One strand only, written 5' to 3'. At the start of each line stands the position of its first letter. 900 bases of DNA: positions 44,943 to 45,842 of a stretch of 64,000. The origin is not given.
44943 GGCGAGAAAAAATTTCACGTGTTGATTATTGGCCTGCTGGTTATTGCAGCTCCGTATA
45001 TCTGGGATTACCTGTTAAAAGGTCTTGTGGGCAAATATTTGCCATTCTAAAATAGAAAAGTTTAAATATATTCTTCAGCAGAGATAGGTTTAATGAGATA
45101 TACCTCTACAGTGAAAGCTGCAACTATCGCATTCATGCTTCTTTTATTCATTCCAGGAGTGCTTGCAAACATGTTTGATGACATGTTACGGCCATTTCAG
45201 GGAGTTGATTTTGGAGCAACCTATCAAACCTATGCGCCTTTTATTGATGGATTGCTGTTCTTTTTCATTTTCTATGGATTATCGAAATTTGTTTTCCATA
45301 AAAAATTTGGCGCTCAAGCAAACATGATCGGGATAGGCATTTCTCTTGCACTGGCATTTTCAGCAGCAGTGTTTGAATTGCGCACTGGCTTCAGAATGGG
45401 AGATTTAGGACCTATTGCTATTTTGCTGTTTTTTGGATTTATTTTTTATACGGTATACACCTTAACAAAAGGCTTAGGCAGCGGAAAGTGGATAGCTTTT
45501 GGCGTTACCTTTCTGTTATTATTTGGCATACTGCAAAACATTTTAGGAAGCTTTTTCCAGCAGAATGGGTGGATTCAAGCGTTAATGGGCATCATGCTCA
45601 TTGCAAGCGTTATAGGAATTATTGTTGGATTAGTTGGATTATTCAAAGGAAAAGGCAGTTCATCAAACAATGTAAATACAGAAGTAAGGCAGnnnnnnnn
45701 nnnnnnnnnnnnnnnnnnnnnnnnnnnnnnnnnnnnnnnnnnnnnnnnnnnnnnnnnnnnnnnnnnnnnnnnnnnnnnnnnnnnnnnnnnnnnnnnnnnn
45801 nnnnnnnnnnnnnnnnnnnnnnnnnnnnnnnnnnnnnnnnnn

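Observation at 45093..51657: Modular surface-protein family: one conserved about 190-aa membrane-anchor module fused to either a coiled coil or collagen-like plus Ig-like repeats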

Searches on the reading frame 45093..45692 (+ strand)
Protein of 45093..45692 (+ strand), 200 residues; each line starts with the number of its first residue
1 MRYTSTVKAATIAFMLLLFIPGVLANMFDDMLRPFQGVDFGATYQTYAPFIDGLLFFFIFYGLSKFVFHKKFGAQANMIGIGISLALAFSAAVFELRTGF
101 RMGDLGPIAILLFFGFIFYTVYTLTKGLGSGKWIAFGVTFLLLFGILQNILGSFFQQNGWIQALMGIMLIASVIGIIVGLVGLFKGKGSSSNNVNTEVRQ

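Call 8: find_homologous_proteins(query=A1, max_evalue=0.001)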
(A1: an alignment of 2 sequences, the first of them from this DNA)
Query A1 (2 sequences) (193 aa, profile of the alignment): 1 proteins with E <= 0.001 among 8000 candidates.
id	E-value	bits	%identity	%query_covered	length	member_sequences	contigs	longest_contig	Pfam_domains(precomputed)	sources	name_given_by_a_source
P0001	1.1e-23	102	28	85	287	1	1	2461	-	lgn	-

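Call 17: search_protein_representatives(alignment_id=A1)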
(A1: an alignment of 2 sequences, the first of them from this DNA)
Query: 2 sequences, 202 profile positions. Proteins with E-value up to 0.001 (for the whole library): 675; up to 1e-10: 305; up to 1e-30: 17. The best 150 are listed.
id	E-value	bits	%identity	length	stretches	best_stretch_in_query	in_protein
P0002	1.8e-93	328.6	-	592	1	1-200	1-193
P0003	4.0e-88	311.1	-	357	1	27-202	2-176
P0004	4.9e-47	177.0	-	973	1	9-197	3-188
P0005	1.2e-45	172.5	-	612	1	15-200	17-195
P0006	7.6e-45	169.9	-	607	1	14-193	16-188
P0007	1.1e-43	166.1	-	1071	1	8-200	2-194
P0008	3.7e-42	161.1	-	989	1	9-196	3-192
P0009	4.1e-42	160.9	-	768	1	8-197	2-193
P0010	2.3e-40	155.2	-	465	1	12-199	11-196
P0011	1.8e-37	145.8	-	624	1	16-196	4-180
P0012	9.7e-37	143.4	-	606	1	10-194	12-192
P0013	6.3e-36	140.7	-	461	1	18-202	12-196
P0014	1.3e-35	139.7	-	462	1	12-201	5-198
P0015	3.7e-33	131.7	-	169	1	10-163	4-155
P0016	1.4e-32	129.9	-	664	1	17-199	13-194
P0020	1.2e-28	117.0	-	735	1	12-195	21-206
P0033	2.3e-24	103.0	-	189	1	40-191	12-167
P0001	3.5e-24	102.4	-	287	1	8-195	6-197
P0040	4.8e-23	98.7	-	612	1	41-200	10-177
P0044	3.3e-22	95.9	-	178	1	31-191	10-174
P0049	7.8e-22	94.7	-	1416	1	33-201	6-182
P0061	3.6e-20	89.3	-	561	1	29-193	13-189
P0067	4.2e-19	85.8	-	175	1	27-186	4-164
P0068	4.3e-19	85.8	-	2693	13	157-194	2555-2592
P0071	5.7e-19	85.4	-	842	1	12-193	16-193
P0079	1.4e-18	84.1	-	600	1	9-189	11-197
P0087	4.7e-18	82.4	-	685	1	11-199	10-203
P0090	5.6e-18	82.1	-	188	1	14-197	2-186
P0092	6.5e-18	81.9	-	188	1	11-191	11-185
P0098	3.5e-17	79.6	-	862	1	13-195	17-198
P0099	3.7e-17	79.5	-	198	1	9-189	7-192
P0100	3.7e-17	79.5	-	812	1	33-199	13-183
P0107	8.7e-17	78.3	-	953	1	9-198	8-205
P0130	9.0e-16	74.9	-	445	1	9-189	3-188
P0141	1.6e-15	74.1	-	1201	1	43-194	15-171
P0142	2.2e-15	73.6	-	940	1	32-196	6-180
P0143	2.5e-15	73.5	-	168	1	8-162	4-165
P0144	3.0e-15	73.2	-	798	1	13-194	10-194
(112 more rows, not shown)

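Call 26: search_solved_structures(query=A3, max_evalue=10)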
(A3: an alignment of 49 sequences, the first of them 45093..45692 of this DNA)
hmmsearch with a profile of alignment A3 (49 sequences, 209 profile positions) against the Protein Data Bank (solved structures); distinct sequences matched with E-value up to 10: 2.
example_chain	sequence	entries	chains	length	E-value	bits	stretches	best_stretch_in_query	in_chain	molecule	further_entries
8e9g_H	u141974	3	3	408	0.073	15.5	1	106-194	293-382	NADH-quinone oxidoreductase subunit H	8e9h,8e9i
9avu_B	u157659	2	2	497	4.2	9.8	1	106-185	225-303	Acetylcholine receptor subunit gamma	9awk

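Call 30: find_encoding_contigs(protein=P0001, flank=10000, max_places=4)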
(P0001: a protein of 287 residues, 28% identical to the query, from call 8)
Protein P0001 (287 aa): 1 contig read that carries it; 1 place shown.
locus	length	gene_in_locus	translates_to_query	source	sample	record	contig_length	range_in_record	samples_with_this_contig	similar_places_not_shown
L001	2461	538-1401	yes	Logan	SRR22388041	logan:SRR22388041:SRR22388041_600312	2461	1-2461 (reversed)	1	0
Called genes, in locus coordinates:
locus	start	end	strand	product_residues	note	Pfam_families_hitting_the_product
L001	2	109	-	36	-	?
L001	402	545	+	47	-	-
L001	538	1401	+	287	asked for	-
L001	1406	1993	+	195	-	-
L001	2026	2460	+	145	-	?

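Call 33: find_related_loci(query=A4, collection=genome_contigs, flank=8000)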
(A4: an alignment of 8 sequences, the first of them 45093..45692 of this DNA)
Query A4 (200 aa) in genome_contigs; peptide patterns used: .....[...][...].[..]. (x = any residue, [..] = any of these).
91 stretches matched a pattern; 5 encode a relative of the query (tblastn E <= 1e-3); 5 distinct loci.
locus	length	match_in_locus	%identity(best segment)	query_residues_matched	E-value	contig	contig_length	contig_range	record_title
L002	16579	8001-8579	44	3-192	2e-44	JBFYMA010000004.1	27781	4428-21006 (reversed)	MAG: Nanoarchaeota archaeon isolate PPR_0050 k121_4158027, whole genome shotgun sequence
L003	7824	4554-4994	38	26-165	3e-20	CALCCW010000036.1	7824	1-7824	MAG TPA_asm: uncultured candidate division Zixibacteria bacterium isolate DRR093004_bin.15_CONCOCT_v1.1_MAG genome assem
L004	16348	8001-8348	37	26-144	5e-17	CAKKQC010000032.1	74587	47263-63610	bacterium isolate Hainich-H43-bin172-1 genome assembly, contig: H43-bin172_1_Hain_H43_02um_R3_73_length_74587_cov_21, wh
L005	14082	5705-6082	37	17-129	4e-15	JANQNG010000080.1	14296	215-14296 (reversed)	MAG: Candidatus Nanoarchaeia archaeon isolate PL23a_bin.67 k99_4048962, whole genome shotgun sequence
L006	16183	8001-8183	43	21-79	1e-9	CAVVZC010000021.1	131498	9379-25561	MAG: uncultured delta proteobacterium isolate MFD03551.bin.1.10 genome assembly, contig: contig_44788, whole genome shot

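Call 34: predict_structure(alignment_id=A3)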
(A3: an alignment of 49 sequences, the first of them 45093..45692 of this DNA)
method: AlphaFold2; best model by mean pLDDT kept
length: 200 residues; sequences in the alignment: 49
mean_pLDDT: 85.6   pTM: 0.64
mean pLDDT of the five models: 85.6, 85.5, 83.5, 83.1, 81.7
residues with pLDDT >= 90: 96; 70-90: 83; 50-70: 17; < 50: 4
segments of 3 or more residues with pLDDT < 50: none
pLDDT, mean of each block of 10 residues (from residue 1): 69 83 69 83 90 93 90 93 96 93 83 88 90 94 92 90 94 94 75 52
secondary structure, 60 per line:
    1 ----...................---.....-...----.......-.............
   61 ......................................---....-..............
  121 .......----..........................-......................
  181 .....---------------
elements in order: H5-23 H27-31 H40-46 H48-98 H102-105 H107-127 H132-157 H159-185

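Call 45: search_protein_families(library=pfam, alignment_id=A5, max_evalue=0.001)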
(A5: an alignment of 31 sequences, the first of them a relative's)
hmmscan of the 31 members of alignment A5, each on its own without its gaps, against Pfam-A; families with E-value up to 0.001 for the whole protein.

A. member 1, P0049 (1416 aa): 5 families
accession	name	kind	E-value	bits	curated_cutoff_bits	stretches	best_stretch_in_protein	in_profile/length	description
PF13620.12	CarboxypepD_reg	-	9.5e-12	45.5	32.3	2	575-638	5-64/82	Carboxypeptidase regulatory-like domain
PF17802.7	SpaA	-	2e-06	28.3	23.1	0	858-906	2-52/91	Prealbumin-like fold domain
PF11974.14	bMG3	-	4.2e-06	27.1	34.9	0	679-713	25-59/103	Bacterial alpha-2-macroglobulin MG3 domain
PF17210.9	SdrD_B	-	4.8e-05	24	29.7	0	682-725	24-67/112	SdrD B-like domain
PF24025.1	Ig_DR_A0283-like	-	0.00013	22.6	27.1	0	755-811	4-61/102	DR_A0283-like, Ig-like domain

B. families by the number of members that match (of 31 scanned): 22 families
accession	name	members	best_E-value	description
PF13620.12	CarboxypepD_reg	5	9.5e-12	Carboxypeptidase regulatory-like domain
PF12796.13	Ank_2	1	2.2e-146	Ankyrin repeats (3 copies)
PF00023.36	Ank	1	1.4e-108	Ankyrin repeat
PF13606.12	Ank_3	1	3.6e-94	Ankyrin repeat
PF13637.12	Ank_4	1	3.2e-78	Ankyrin repeats (many copies)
PF13857.12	Ank_5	1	3.5e-68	Ankyrin repeats (many copies)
PF25270.1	Khk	1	1.1e-38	Prokaryotic ketohexokinase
PF00041.27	fn3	1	1.8e-15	Fibronectin type III domain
PF00112.29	Peptidase_C1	1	1.1e-13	Papain family cysteine protease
PF25523.1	Ig_RIMBP2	1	9e-08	RIMBP2-like, immunoglobulin-like domain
PF07210.18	DUF1416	1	5.6e-07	Protein of unknown function (DUF1416)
PF17802.7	SpaA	1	2e-06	Prealbumin-like fold domain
PF11974.14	bMG3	1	4.2e-06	Bacterial alpha-2-macroglobulin MG3 domain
PF16794.11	fn3_4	1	3.7e-05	Fibronectin-III type domain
PF17210.9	SdrD_B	1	4.8e-05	SdrD B-like domain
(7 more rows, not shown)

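Call 46: search_protein_families(library=pfam, proteins=[P0141, P0142, P0144, P0098, P0100, P0107, P0087, P0079, P0061, P0040], max_evalue=0.001)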
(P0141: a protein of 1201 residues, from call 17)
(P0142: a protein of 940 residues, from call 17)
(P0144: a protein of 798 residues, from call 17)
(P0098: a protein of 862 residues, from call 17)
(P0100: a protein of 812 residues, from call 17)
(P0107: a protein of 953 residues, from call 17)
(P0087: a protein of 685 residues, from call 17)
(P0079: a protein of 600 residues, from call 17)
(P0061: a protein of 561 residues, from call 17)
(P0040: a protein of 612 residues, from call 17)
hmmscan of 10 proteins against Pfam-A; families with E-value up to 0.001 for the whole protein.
P0141 (1201 aa): 2 families
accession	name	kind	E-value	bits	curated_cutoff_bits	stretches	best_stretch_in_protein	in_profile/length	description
PF13620.12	CarboxypepD_reg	-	5.4e-10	39.9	32.3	1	917-979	2-62/82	Carboxypeptidase regulatory-like domain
PF07210.18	DUF1416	-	5.6e-07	29.8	23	0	903-981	9-83/97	Protein of unknown function (DUF1416)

P0142 (940 aa): 0 families

P0144 (798 aa): 1 family
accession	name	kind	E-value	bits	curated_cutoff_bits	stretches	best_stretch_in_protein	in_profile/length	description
PF13620.12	CarboxypepD_reg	-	1.8e-09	38.3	32.3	0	239-335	2-81/82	Carboxypeptidase regulatory-like domain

P0098 (862 aa): 0 families

P0100 (812 aa): 0 families

P0107 (953 aa): 0 families

P0087 (685 aa): 0 families

P0079 (600 aa): 0 families

P0061 (561 aa): 0 families

P0040 (612 aa): 0 families

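Call 50: find_related_loci(query=A4, collection=metagenome_contigs, flank=8000)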
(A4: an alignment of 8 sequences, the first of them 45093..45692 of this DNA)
Query A4 (200 aa) in metagenome_contigs; peptide patterns used: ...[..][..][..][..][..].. (x = any residue, [..] = any of these).
354 stretches matched a pattern; 1 encode a relative of the query (tblastn E <= 1e-3); 1 distinct loci.
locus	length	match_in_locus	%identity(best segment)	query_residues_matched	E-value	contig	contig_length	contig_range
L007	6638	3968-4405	24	39-178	4e-11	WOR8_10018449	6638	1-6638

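Call 51: find_homologous_proteins(query=A3, max_evalue=1e-10)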
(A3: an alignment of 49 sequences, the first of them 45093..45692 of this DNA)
Query A3 (49 sequences): 8000 candidates shared short words with the query, none scored E <= 1e-10.

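Call 55: find_related_loci(query=A4, collection=viral_contigs, flank=8000)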
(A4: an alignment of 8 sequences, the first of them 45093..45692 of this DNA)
Query A4 (200 aa) in viral_contigs; peptide patterns used: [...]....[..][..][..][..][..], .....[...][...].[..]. (x = any residue, [..] = any of these).
60 stretches matched a pattern, but none encodes a relative of the query by tblastn (E <= 1e-3).

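Call 66: fold_search(model_id=the predicted structure, library=viral)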
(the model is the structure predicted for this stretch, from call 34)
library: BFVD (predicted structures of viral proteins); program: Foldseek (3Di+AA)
matches with E <= 10: 41; with E <= 0.001: 0
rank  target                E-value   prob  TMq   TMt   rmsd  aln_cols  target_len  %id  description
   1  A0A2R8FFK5            1.3e+00  0.41  0.27  0.26  12.9       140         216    6  Uncharacterized protein [Cedratvirus Zaza IHUMI]
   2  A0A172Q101            1.5e+00  0.96  0.26  0.73   2.6        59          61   12  Uncharacterized protein [Acinetobacter phage vB_AbaM_ME3]
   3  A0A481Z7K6            2.1e+00  0.69  0.30  0.56   4.2        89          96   15  Transmembrane protein [Pithovirus LCPAC202]
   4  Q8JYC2                3.2e+00  0.14  0.26  0.16   9.9       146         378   18  Glycoprotein M [Suid gammaherpesvirus 3]
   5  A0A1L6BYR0            3.8e+00  0.08  0.20  0.22  21.9       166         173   11  Membrane protein [Mycobacterium phage MrMagoo]
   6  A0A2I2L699            4.0e+00  0.07  0.16  0.22  19.8       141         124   16  TspO/MBR-related protein (Fragment) [Orpheovirus IHUMI-LCC2]
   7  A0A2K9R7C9            4.6e+00  0.04  0.18  0.17  22.5       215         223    9  (no name in the UniProt tables at hand)
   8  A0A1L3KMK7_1          4.9e+00  0.08  0.22  0.05  14.7       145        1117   12  (no name in the UniProt tables at hand)
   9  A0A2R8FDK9            5.4e+00  0.41  0.28  0.63   3.5        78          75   10  Transmembrane domain-containing protein [Brazilian cedratvirus IHUMI]
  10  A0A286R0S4            5.4e+00  0.08  0.21  0.27  23.2       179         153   12  Non-structural protein [Rice black streaked dwarf virus]
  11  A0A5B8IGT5            5.4e+00  0.06  0.18  0.19  17.3       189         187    9  Uncharacterized protein [Mimiviridae sp. ChoanoV1]
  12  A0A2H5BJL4            5.7e+00  0.23  0.22  0.36   5.8        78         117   10  Uncharacterized protein [Erwinia phage vB_EamM_MadMel]
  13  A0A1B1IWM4            5.7e+00  0.18  0.26  0.43  10.0       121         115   17  (no name in the UniProt tables at hand)
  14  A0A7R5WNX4            6.0e+00  0.08  0.18  0.31  15.4       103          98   16  Uncharacterized protein [Diachasmimorpha longicaudata entomopoxvirus]
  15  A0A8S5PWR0            6.3e+00  0.04  0.18  0.18  14.3       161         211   14  Transmembrane protein [Myoviridae sp. ctgsk7]
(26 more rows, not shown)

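Call 70: list_cluster_members(proteins=[P0004, P0005, P0010, P0016, P0020, P0049, P0071, P0100, P0141, P0130])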
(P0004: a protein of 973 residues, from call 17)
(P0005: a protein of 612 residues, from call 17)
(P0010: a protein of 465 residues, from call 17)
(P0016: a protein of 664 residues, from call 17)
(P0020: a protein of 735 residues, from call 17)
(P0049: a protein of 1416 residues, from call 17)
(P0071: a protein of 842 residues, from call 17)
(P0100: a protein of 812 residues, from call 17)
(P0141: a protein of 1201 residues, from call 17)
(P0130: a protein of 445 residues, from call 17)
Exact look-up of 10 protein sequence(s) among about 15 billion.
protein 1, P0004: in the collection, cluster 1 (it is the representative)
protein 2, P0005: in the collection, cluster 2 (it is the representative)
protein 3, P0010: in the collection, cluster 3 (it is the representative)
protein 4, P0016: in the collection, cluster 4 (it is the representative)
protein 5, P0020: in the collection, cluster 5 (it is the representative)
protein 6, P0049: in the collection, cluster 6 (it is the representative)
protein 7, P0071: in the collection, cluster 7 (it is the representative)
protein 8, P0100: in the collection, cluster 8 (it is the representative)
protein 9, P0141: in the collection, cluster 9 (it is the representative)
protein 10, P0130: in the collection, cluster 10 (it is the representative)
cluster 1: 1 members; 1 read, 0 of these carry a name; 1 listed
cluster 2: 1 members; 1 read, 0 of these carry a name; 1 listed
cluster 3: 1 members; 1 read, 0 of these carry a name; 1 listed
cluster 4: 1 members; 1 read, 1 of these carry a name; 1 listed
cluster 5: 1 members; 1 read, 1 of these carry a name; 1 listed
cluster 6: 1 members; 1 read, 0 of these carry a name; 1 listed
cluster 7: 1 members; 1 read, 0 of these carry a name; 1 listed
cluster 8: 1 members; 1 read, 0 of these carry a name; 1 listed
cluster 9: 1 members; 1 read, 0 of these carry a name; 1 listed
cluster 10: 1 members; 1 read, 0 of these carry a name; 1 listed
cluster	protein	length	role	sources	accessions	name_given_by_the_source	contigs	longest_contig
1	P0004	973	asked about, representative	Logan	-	-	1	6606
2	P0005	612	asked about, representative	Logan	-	-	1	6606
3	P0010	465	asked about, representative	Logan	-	-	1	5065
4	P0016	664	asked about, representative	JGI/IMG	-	hypothetical protein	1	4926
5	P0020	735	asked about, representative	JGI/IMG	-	hypothetical protein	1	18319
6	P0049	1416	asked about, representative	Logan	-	-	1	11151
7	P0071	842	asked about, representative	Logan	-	-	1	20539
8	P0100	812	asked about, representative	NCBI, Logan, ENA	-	-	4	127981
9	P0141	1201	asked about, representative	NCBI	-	-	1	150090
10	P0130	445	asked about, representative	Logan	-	-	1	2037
